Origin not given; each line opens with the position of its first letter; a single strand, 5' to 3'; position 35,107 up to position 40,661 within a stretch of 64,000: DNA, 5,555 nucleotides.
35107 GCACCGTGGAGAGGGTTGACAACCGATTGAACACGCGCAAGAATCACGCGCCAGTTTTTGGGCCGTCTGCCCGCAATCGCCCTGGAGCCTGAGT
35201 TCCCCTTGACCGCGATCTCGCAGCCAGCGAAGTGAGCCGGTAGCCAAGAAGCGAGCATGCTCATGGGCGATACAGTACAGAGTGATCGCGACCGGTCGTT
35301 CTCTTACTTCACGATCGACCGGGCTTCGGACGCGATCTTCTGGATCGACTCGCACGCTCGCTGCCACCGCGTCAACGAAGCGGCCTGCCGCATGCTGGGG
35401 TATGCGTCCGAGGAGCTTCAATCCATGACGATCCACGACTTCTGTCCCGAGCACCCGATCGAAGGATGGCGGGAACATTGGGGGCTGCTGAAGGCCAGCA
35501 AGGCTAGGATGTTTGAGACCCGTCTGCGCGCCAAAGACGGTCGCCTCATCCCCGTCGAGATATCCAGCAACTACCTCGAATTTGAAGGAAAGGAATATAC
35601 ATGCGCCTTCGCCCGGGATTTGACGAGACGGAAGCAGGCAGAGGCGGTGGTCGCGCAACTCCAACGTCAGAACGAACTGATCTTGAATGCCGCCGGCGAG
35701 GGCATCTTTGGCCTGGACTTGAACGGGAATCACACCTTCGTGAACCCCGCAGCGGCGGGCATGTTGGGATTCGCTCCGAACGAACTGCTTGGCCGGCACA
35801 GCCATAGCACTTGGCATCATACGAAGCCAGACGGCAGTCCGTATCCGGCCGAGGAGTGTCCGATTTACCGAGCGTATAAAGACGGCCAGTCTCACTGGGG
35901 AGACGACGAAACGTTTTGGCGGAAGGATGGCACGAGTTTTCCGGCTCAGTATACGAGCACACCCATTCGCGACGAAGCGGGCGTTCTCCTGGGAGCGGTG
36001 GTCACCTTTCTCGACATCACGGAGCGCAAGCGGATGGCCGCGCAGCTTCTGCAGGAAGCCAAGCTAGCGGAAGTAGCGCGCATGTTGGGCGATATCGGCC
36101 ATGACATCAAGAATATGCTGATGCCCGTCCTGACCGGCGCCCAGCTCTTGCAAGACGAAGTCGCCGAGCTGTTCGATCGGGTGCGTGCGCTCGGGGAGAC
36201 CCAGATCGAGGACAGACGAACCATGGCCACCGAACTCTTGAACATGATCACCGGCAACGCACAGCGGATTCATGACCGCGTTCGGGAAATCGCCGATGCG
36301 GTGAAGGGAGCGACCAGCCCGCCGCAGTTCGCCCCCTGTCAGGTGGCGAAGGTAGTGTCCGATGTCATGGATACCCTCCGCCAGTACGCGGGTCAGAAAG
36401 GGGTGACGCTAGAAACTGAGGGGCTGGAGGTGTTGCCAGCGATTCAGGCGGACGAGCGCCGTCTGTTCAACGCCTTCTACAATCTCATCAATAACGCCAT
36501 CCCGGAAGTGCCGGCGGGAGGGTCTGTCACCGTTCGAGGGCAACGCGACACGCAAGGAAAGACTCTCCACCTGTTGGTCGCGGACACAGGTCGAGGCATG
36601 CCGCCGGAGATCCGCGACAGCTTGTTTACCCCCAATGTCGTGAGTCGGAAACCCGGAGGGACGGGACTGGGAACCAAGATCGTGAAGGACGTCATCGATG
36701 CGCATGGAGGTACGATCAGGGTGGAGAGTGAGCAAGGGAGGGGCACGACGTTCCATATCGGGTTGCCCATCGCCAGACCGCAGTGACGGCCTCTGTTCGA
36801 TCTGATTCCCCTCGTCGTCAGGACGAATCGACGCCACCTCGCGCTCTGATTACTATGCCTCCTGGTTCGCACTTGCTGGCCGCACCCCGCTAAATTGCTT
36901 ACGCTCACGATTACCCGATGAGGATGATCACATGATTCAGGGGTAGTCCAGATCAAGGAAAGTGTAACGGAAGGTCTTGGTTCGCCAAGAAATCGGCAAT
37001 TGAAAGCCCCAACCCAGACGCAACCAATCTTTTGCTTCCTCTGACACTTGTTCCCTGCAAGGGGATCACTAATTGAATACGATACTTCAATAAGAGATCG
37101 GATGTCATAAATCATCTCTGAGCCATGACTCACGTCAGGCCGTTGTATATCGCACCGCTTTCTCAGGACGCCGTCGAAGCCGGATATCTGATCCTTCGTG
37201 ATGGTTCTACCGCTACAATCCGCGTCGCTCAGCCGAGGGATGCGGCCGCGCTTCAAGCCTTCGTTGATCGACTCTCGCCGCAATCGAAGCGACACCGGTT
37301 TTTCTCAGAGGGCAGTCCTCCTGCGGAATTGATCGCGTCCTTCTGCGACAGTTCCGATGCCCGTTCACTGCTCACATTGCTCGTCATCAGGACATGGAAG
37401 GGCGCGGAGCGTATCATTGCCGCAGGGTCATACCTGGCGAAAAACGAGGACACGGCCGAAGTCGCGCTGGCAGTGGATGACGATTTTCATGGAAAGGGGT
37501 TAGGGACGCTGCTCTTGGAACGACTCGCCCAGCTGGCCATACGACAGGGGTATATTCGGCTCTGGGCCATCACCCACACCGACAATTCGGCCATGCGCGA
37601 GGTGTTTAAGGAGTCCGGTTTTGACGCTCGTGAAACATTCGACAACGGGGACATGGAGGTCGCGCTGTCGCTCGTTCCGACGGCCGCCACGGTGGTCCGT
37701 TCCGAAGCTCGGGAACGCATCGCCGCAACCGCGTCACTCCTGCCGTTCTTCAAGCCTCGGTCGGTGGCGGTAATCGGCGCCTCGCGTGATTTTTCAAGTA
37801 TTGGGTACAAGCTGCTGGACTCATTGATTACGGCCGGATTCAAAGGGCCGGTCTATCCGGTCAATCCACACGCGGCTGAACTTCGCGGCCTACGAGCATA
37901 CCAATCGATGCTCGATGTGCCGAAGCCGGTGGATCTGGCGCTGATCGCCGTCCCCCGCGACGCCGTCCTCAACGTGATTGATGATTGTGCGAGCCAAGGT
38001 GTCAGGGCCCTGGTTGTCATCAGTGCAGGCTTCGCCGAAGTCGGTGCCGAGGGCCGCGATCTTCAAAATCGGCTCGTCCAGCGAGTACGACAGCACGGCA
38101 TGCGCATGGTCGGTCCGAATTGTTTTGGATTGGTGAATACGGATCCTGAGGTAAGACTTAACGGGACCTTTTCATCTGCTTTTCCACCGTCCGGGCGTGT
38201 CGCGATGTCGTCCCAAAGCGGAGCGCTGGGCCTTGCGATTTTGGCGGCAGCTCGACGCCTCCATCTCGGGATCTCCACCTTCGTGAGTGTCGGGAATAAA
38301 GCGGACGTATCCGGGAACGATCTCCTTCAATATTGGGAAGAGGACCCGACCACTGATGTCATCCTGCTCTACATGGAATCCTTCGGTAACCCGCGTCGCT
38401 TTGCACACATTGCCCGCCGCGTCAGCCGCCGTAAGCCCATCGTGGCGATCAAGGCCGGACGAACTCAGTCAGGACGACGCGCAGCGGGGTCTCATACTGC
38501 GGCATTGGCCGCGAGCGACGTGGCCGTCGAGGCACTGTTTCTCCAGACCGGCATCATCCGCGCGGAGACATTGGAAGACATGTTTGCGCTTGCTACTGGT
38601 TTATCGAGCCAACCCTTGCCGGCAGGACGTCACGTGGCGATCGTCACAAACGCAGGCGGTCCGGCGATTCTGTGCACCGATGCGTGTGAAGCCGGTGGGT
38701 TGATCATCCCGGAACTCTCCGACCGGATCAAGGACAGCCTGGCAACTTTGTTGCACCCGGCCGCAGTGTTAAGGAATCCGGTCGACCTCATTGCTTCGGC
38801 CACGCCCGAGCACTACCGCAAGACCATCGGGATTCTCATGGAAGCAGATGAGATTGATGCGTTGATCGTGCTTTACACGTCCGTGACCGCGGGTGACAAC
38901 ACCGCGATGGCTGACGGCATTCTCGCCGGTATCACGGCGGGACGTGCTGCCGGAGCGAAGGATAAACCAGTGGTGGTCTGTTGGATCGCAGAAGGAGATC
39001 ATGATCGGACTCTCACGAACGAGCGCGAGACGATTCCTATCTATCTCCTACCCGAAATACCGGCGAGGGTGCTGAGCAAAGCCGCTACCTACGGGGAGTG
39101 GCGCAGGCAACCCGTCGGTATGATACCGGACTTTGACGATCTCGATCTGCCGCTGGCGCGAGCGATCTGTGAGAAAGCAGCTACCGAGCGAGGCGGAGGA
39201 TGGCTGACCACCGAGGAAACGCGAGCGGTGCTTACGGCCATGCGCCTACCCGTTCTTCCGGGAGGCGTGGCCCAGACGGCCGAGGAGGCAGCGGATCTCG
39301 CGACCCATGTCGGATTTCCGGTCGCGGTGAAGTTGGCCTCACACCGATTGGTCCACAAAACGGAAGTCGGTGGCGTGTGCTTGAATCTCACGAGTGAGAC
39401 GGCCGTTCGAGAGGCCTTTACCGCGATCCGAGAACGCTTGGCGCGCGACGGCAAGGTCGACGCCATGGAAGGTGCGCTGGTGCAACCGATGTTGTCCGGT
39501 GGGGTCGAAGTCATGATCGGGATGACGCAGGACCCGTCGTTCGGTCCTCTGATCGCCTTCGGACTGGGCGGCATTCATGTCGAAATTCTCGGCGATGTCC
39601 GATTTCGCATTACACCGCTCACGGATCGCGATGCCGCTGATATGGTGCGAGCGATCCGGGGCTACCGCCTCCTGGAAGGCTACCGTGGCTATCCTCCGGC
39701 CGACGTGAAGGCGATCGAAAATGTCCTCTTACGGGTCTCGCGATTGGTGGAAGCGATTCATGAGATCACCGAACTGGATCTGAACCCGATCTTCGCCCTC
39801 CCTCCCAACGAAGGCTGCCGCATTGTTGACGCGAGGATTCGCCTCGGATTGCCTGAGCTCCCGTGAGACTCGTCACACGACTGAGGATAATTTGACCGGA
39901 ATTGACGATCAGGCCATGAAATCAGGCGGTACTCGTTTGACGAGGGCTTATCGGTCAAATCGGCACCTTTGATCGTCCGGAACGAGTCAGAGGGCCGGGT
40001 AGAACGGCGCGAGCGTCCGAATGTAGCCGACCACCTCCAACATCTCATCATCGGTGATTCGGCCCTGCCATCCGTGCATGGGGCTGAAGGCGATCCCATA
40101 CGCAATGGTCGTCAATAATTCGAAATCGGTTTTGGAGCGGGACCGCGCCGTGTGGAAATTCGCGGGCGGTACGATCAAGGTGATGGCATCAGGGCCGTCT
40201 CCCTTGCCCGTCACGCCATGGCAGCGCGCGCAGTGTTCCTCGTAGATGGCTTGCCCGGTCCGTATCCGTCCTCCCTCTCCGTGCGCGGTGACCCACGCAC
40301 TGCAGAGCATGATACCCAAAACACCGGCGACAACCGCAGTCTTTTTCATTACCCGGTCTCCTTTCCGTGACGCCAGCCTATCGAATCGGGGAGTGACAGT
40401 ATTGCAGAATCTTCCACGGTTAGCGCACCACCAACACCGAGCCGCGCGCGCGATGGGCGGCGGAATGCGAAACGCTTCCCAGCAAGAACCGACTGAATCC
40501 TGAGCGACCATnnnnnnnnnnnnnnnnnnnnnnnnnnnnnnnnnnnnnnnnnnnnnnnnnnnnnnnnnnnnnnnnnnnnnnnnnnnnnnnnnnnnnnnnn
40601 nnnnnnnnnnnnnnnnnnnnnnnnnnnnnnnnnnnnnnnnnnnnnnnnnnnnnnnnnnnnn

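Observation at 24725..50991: Sigma-54 (-24 GG / -12 GC) promoter motifs recur in front of at least six stress operons, with no enhancer-binding protein in the window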

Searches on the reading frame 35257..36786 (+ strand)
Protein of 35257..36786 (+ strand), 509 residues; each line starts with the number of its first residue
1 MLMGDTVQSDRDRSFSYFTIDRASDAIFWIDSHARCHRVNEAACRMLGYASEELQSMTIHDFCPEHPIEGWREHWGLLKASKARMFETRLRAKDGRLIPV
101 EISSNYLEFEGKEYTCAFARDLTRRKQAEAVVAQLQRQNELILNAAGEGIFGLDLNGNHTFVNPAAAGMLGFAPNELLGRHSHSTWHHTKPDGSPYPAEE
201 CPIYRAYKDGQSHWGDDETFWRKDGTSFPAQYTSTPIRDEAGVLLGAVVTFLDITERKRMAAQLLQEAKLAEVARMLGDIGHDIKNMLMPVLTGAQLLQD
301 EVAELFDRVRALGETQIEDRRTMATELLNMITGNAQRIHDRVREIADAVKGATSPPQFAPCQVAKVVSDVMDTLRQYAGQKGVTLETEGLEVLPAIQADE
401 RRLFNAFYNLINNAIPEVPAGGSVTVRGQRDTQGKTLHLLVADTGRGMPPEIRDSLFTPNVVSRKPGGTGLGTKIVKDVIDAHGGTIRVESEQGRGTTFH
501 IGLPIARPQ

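Call 11: search_protein_families(library=pfam, proteins=[window:35257-36786:+], max_evalue=0.01)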
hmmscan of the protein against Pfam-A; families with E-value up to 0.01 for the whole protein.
window:35257-36786:+ (509 aa): 8 families
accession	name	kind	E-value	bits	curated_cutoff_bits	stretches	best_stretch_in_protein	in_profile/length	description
PF00989.32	PAS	-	9.9e-28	96.9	22.6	2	139-254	3-113/113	PAS fold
PF13426.13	PAS_9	-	1.4e-27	96.4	27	2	148-256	2-103/103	PAS domain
PF02518.31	HATPase_c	-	3.6e-25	89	26.4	1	399-506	2-110/111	Histidine kinase-, DNA gyrase B-, and HSP90-like ATPase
PF08448.16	PAS_4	-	4e-22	79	23.1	2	144-259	2-110/110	PAS fold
PF08447.18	PAS_3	-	3e-13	50.3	25.6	2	39-107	4-75/89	PAS fold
PF13188.13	PAS_8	-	8.5e-11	41.8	21.8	1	21-69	8-56/65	PAS domain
PF24820.1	Diguanyl_cycl_sensor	-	0.0005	20.4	28.1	0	20-108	2-97/109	Diguanylate cyclase-like sensor domain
PF13581.12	HATPase_c_2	-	0.0013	19.2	27.4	1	406-483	39-112/127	Histidine kinase-like ATPase domain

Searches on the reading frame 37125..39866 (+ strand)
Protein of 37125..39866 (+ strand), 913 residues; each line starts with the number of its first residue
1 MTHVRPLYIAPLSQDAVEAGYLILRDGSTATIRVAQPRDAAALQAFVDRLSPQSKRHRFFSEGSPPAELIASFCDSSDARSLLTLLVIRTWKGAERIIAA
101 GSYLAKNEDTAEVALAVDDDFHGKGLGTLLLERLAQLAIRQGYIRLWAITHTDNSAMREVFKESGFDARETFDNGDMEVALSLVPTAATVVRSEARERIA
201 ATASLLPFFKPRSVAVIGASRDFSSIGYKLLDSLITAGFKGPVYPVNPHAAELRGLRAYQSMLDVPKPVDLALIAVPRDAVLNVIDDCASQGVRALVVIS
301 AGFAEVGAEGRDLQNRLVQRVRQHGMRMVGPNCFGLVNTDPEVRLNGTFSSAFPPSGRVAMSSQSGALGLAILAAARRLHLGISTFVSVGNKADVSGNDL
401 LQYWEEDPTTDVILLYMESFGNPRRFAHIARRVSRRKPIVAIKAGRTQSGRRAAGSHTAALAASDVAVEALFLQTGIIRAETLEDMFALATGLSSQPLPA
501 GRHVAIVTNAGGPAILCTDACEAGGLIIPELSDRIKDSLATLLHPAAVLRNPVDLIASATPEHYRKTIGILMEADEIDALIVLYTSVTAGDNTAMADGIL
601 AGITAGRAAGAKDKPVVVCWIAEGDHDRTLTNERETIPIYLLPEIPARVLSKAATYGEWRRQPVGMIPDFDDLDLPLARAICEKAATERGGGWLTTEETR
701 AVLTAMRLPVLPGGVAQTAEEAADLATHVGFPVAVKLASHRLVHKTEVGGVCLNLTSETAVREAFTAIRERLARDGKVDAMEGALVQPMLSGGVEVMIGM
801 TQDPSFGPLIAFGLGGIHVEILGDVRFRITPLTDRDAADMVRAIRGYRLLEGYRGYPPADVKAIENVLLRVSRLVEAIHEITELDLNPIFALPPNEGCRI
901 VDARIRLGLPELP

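Call 11: search_protein_families(library=pfam, proteins=[window:37125-39866:+], max_evalue=0.01)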
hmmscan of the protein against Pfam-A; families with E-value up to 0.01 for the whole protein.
window:37125-39866:+ (913 aa): 12 families
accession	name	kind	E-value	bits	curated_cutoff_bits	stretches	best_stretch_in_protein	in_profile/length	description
PF13549.11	ATP-grasp_5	-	7.4e-77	258.1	27.6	1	686-907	2-221/221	ATP-grasp domain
PF13607.11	Succ_CoA_lig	-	3.7e-55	185.9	27.4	1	357-491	2-136/138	Succinyl-CoA ligase like flavodoxin domain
PF13380.12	CoA_binding_2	-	1.9e-23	83.6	22.8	1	212-338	1-115/116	CoA binding domain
PF00583.31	Acetyltransf_1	-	1.8e-11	44.7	20.7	1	73-166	24-116/116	Acetyltransferase (GNAT) family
PF19045.5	Ligase_CoA_2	-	4e-11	43.7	23.7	1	504-623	1-119/162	Ligase-CoA domain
PF02629.25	CoA_binding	-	1.9e-10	41.8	22.3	1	210-302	2-97/97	CoA binding domain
PF13302.13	Acetyltransf_3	-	5.8e-09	37.2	25.4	1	32-166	4-137/138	Acetyltransferase (GNAT) domain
PF13508.13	Acetyltransf_7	-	1.2e-06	29.2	27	1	95-166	12-82/84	Acetyltransferase (GNAT) domain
PF08445.16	FR47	-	6.1e-06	26.6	22.1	1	106-170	18-81/86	FR47-like protein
PF13480.13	Acetyltransf_6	-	0.00014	22.4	22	1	31-144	21-130/143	Acetyltransferase (GNAT) domain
PF13673.13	Acetyltransf_10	-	0.0019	18.6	23.6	1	114-168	56-109/128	Acetyltransferase (GNAT) domain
PF09776.14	Mitoc_L55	-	0.0034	17.6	25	1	22-61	47-86/116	Mitochondrial ribosomal protein L55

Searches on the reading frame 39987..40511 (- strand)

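Call 8: search_protein_families(library=pfam, proteins=[window:39987-40511:-], max_evalue=0.01)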
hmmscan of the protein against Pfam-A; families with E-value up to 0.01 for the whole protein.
window:39987-40511:- (174 aa): 2 families
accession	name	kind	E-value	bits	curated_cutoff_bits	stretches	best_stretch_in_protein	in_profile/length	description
PF13442.11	Cytochrome_CBB3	-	5.4e-11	43.1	27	1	82-164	2-68/68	Cytochrome C oxidase, cbb3-type, subunit III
PF00034.26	Cytochrom_C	-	2.3e-10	42.1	21.3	1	85-167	3-89/90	Cytochrome c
